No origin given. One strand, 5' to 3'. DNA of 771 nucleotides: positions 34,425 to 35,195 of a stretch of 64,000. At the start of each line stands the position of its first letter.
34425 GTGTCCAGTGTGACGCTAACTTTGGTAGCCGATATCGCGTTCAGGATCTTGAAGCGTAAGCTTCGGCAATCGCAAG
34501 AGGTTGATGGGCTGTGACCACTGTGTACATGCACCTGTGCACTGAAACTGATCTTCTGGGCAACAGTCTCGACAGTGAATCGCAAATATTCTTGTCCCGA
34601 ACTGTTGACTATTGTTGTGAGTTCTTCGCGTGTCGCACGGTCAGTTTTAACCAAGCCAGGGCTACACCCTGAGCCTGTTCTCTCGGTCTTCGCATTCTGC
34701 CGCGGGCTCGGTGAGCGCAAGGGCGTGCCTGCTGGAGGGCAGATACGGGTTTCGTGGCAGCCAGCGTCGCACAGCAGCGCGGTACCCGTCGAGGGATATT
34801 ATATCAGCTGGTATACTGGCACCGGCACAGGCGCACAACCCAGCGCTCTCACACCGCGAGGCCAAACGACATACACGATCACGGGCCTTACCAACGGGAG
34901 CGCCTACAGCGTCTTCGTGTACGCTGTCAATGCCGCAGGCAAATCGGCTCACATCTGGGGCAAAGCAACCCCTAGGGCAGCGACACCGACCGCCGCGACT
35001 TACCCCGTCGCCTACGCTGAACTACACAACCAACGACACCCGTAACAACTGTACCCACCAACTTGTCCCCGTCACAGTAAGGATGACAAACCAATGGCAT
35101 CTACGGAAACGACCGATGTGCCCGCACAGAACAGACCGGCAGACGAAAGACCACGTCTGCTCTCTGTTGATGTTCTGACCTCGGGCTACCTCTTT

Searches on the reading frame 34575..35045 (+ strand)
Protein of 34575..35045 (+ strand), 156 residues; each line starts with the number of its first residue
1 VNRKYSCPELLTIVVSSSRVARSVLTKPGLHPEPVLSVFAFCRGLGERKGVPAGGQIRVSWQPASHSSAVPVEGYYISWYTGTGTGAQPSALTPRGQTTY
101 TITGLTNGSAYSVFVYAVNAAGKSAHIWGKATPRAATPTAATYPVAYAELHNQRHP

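Call 3: search_protein_families(library=pfam, proteins=[window:34575-35045:+], max_evalue=1)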
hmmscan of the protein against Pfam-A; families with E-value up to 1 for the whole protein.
window:34575-35045:+ (156 aa): 3 families
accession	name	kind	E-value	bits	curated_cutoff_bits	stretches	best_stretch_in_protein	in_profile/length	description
PF00041.27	fn3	-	2.8e-11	43.9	25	1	56-124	15-75/84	Fibronectin type III domain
PF25059.1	FN3_DSCAM-DSCAML_C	-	0.0053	17.5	39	1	95-132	42-79/89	DSCAM/DSCAML C-terminal Fn3-like domain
PF24489.1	Ig_J_second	-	0.079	13.4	27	1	97-135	54-95/105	Tip attachment protein J second Ig-like domain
